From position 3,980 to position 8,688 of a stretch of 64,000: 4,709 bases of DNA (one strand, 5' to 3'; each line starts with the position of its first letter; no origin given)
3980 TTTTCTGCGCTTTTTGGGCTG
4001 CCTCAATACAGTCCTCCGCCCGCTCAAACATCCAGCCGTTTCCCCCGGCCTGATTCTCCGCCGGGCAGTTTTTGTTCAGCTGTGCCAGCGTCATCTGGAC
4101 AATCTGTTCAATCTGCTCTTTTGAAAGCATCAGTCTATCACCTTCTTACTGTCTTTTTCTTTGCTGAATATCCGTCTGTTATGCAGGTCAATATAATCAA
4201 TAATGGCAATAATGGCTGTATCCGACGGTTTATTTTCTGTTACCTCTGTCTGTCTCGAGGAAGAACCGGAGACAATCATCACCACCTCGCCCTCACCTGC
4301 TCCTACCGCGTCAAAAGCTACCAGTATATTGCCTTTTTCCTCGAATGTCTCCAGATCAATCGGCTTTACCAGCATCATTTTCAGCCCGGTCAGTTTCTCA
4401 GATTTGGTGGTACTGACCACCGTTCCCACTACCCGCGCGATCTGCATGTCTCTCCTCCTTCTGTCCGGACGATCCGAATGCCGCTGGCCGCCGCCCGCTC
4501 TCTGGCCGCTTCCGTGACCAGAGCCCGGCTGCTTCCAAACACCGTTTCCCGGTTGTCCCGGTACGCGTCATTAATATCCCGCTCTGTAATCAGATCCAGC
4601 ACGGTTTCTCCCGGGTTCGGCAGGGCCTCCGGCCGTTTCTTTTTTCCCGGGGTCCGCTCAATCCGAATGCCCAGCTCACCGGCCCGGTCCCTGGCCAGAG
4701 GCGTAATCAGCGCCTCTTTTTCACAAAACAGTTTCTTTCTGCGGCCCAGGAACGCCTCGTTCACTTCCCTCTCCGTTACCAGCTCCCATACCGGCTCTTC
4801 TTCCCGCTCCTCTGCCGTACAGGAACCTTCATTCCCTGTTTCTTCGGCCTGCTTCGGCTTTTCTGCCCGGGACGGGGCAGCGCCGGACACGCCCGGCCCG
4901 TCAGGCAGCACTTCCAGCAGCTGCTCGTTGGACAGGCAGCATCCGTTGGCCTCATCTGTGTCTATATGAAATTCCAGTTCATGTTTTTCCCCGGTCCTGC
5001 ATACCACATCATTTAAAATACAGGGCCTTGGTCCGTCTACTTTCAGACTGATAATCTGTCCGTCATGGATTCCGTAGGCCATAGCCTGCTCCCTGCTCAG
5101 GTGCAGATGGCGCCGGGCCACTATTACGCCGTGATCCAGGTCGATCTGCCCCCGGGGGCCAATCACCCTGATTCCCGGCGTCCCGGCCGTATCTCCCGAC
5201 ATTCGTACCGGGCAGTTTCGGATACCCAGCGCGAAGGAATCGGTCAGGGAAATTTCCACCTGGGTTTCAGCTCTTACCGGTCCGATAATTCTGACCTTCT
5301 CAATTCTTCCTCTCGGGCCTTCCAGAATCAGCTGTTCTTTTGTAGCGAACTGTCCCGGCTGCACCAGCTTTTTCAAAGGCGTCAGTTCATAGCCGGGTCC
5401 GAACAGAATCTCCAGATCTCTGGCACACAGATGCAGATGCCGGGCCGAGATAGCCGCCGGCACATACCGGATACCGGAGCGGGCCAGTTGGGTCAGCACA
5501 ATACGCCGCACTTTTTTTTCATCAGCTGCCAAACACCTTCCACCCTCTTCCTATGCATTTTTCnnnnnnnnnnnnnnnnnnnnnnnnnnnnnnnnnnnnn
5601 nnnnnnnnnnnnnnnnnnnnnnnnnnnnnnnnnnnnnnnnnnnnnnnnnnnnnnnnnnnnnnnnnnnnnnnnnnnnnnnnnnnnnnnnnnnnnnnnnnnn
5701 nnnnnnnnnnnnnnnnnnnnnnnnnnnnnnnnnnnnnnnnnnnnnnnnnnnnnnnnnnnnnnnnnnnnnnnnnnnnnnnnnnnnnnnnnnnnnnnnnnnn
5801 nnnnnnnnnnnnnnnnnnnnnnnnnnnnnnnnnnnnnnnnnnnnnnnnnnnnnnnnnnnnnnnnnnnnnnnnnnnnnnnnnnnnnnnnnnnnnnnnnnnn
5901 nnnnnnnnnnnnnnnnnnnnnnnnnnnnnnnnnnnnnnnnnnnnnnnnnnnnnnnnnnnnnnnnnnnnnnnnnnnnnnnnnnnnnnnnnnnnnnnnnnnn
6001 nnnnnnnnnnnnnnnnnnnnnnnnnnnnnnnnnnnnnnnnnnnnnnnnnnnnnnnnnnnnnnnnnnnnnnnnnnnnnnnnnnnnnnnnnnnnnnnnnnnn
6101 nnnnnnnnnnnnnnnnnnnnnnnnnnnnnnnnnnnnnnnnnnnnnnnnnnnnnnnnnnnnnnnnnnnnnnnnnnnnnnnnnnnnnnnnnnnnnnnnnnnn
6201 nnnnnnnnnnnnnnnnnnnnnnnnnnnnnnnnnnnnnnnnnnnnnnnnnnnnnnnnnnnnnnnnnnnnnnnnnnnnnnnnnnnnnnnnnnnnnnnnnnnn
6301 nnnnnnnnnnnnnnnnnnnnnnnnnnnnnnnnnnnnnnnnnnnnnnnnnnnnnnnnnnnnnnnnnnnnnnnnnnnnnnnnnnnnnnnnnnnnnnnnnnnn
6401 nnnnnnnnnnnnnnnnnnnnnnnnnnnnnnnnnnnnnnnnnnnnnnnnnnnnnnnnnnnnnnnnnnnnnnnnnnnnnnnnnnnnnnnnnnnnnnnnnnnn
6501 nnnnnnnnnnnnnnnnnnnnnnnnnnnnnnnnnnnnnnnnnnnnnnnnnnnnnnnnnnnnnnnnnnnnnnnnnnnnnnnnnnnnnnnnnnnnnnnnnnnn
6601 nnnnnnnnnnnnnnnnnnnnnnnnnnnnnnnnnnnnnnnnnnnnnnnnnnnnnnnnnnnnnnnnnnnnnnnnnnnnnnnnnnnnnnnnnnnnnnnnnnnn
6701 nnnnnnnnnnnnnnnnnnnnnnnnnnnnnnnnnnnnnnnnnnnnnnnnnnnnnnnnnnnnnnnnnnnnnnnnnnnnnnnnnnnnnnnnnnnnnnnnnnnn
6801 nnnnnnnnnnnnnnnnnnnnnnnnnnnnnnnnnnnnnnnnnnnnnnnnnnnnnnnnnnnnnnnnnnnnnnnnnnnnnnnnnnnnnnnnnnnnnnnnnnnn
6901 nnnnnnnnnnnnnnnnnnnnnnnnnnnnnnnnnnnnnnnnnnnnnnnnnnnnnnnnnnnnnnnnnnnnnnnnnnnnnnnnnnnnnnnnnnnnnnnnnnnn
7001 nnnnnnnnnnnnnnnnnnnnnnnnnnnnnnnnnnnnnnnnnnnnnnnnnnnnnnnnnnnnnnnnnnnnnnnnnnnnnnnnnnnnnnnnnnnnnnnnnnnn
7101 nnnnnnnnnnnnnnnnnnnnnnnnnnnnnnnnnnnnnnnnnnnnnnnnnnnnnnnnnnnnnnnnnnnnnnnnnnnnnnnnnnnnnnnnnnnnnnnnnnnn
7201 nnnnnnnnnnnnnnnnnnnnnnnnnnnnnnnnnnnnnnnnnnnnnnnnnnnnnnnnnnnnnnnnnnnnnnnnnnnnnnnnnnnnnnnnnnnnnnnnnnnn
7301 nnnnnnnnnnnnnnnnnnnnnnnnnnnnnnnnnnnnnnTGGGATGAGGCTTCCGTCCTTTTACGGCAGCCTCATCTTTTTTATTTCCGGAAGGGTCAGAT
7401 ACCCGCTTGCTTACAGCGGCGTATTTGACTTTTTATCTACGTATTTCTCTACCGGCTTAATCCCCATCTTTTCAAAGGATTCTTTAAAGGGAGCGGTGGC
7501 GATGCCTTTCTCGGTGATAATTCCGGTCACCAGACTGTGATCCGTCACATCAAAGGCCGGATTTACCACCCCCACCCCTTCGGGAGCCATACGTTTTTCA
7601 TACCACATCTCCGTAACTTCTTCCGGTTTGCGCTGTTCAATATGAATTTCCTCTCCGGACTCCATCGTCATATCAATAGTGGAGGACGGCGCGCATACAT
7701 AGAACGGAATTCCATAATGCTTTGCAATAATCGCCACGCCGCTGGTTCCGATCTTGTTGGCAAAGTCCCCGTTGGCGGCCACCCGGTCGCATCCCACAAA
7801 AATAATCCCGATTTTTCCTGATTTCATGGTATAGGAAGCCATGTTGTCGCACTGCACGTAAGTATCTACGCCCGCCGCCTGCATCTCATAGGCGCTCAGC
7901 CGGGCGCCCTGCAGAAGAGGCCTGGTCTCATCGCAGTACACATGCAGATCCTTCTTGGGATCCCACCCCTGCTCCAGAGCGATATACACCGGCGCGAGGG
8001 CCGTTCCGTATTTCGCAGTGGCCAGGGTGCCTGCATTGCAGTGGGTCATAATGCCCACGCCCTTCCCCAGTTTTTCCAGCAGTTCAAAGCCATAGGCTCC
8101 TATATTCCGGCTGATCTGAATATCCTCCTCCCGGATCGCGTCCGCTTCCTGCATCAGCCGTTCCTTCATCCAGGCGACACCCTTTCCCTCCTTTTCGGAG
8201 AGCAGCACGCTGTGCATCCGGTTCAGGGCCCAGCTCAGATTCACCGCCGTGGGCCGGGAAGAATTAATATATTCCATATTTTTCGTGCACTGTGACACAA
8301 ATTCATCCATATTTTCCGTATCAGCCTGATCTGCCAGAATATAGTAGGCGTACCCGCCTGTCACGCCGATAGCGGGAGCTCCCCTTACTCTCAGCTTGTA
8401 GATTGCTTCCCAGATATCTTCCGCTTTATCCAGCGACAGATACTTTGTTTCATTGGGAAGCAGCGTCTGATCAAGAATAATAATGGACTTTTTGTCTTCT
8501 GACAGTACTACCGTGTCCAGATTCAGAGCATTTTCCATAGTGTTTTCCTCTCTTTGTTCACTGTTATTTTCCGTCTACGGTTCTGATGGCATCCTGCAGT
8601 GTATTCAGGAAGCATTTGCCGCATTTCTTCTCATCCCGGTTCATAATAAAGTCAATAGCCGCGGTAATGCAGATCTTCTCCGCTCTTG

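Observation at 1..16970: Aldolase-type microcompartment wired to MtnK/MtnA-type enzymes: a candidate encapsulated DHAP-shunt pathway for 5-deoxy-pentoses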

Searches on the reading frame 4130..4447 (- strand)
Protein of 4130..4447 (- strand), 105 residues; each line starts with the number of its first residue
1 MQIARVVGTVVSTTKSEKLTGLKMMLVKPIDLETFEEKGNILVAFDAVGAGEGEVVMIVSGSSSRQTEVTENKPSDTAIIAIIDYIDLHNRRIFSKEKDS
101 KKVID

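Call 5: search_protein_families(library=pfam, proteins=[window:4130-4447:-])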
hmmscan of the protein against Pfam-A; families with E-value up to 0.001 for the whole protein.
window:4130-4447:- (105 aa): 1 family
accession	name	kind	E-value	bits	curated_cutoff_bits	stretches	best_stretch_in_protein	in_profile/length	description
PF03319.19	EutN_CcmL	-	6.7e-29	100.7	25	1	1-84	1-83/83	Ethanolamine utilisation protein EutN/carboxysome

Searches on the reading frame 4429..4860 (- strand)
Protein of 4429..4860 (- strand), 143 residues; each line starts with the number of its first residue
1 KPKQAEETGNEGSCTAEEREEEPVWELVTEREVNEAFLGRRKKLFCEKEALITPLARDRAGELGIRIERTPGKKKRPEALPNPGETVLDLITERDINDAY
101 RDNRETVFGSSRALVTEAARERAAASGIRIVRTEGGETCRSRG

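Call 64: search_protein_families(library=pfam, proteins=[window:4429-4860:-], max_evalue=0.1)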
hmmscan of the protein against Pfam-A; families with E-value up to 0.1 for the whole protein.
window:4429-4860:- (143 aa): 2 families
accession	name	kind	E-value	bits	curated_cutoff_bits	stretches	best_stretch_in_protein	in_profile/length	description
PF15815.10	MKRN1_C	-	0.026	15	25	1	7-44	11-48/91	E3 ubiquitin-protein ligase makorin, C-terminal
PF08412.15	Ion_trans_N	-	0.093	12.8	27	0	107-124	16-33/44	Ion transport protein N-terminal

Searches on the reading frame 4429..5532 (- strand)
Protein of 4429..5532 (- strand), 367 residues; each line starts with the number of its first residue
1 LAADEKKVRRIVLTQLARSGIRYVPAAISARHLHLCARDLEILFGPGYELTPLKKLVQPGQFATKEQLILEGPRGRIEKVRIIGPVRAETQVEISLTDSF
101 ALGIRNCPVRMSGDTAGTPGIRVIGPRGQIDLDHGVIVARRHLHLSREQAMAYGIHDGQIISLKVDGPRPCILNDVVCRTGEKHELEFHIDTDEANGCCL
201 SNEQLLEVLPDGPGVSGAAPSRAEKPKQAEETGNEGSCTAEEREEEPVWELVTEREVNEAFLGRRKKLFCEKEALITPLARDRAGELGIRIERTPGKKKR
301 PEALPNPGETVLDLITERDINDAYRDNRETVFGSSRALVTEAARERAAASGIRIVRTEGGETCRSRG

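Call 5: search_protein_families(library=pfam, proteins=[window:4429-5532:-])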
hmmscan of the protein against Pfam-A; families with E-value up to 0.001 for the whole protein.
window:4429-5532:- (367 aa): 1 family
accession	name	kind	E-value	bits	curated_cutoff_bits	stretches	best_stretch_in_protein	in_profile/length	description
PF06130.18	PTAC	-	5e-70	235.3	25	1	27-200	3-175/176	Phosphate propanoyltransferase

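Call 7: search_protein_families(library=ncbifam, proteins=[window:4429-5532:-], max_evalue=0.001)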
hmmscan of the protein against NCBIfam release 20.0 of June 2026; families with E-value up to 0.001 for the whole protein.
window:4429-5532:- (367 aa): 2 families
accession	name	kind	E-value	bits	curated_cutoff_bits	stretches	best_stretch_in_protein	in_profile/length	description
NF011652.1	PRK15070.1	subfamily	1e-72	243.8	209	1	24-208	1-184/185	phosphate propanoyltransferase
NF040837.1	BMC_EutD_Gpos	exception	1.5e-62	210.7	315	1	13-203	9-198/205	ethanolamine utilization phosphate acetyltransferase EutD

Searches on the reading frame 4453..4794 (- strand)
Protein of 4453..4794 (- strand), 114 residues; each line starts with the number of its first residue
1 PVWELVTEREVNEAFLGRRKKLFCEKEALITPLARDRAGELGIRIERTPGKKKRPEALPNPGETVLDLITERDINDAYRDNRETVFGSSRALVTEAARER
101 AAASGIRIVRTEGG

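Call 84: search_solved_structures(query=window:4453-4794:-, max_evalue=10)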
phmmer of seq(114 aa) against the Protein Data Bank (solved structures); distinct sequences matched with E-value up to 10: 0.

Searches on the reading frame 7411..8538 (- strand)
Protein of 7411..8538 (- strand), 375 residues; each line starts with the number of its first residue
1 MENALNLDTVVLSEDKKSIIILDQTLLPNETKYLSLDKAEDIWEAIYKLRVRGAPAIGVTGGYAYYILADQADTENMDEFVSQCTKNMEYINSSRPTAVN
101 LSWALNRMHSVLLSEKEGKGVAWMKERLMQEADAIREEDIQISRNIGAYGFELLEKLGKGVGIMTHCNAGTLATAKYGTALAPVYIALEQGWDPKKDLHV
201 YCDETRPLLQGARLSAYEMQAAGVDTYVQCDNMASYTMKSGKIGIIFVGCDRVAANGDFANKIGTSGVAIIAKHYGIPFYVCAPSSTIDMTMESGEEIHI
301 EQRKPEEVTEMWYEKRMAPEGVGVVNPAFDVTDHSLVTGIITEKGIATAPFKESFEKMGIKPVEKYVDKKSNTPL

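Call 4: search_protein_families(library=pfam, proteins=[window:7411-8538:-])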
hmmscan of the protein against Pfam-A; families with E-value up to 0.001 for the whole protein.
window:7411-8538:- (375 aa): 1 family
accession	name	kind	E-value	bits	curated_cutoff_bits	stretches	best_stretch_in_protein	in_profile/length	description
PF01008.23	IF-2B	-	2.7e-76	256.9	22.4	1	51-348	2-279/280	Initiation factor 2 subunit family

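Call 7: search_protein_families(library=ncbifam, proteins=[window:7411-8538:-], max_evalue=0.001)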
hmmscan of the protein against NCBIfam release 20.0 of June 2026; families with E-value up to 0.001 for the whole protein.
window:7411-8538:- (375 aa): 8 families
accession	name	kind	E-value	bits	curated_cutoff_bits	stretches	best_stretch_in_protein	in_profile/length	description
NF004326.0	PRK05720.1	subfamily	2.4e-130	434.5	271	1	11-357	14-350/358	s-methyl-5-thioribose-1-phosphate isomerase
TIGR00512.1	salvage_mtnA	equivalog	3.4e-124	414.2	279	1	16-348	7-334/335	S-methyl-5-thioribose-1-phosphate isomerase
TIGR00524.1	eIF-2B_rel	subfamily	4.2e-104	347.9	185.85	1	37-348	2-302/303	S-methyl-5-thioribose-1-phosphate isomerase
NF004700.0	PRK06036.1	equivalog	2.9e-95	319.2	528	1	9-354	3-335/339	S-methyl-5-thioribose-1-phosphate isomerase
NF004436.0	PRK05772.1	equivalog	3.6e-86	289.7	521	1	16-358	23-360/363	S-methyl-5-thioribose-1-phosphate isomerase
TIGR00511.1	ribulose_e2b2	equivalog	1.6e-48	165.6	314.1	1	40-347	3-286/301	ribose 1,5-bisphosphate isomerase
NF006210.0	PRK08335.1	equivalog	4e-19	68.9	339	1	38-350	5-272/275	translation initiation factor IF-2B subunit alpha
NF004994.0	PRK06372.1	equivalog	1.8e-11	43.9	249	1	199-348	111-247/253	translation initiation factor IF-2B subunit delta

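Call 25: search_solved_structures(query=window:7411-8538:-, max_evalue=0.00001)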
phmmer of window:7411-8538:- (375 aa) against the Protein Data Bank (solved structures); distinct sequences matched with E-value up to 0.00001: 40.
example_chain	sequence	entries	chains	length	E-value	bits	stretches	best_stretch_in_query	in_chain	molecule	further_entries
2yrf_A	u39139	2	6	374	8.4e-93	314.4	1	17-358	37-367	Methylthioribose-1-phosphate isomerase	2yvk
1t9k_A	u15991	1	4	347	9.9e-89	301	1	8-358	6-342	Probable methylthioribose-1-phosphate isomerase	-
6a34_A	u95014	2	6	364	2.6e-82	279.8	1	15-358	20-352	Putative methylthioribose-1-phosphate isomerase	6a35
4ldq_A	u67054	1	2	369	1.8e-70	240.9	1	16-347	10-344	Methylthioribose-1-phosphate isomerase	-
4ldr_A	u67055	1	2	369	1.2e-69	238.2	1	16-347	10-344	Methylthioribose-1-phosphate isomerase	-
1t5o_A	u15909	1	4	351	5.7e-67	229.4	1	19-357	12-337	Translation initiation factor eIF2B, subunit delta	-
2a0u_A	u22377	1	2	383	1.6e-58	201.6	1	18-348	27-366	initiation factor 2B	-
1w2w_B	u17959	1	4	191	2e-32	115.7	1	199-308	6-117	5-METHYLTHIORIBOSE-1-PHOSPHATE ISOMERASE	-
3a11_A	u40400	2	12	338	4.8e-30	107.9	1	40-347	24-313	Translation initiation factor eIF-2B, delta subunit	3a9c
3vm6_A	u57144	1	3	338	9.5e-29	103.7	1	40-347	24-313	Translation initiation factor eIF-2B, delta subunit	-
5yfj_A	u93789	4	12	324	1.2e-25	93.4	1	43-347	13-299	Ribose 1,5-bisphosphate isomerase | Ribose-1,5-bisphosphate isomerase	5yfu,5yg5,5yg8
5yft_A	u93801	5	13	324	6e-25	91.2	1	43-347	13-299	Ribose 1,5-bisphosphate isomerase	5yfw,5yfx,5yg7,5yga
5yfs_A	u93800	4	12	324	2.4e-24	89.2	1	43-347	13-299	Ribose 1,5-bisphosphate isomerase | Ribose-1,5-bisphosphate isomerase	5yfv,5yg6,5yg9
1w2w_A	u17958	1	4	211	1.9e-17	66.5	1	15-184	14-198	5-METHYLTHIORIBOSE-1-PHOSPHATE ISOMERASE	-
1vb5_A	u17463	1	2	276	5e-12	48.7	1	191-350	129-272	translation initiation factor eIF-2B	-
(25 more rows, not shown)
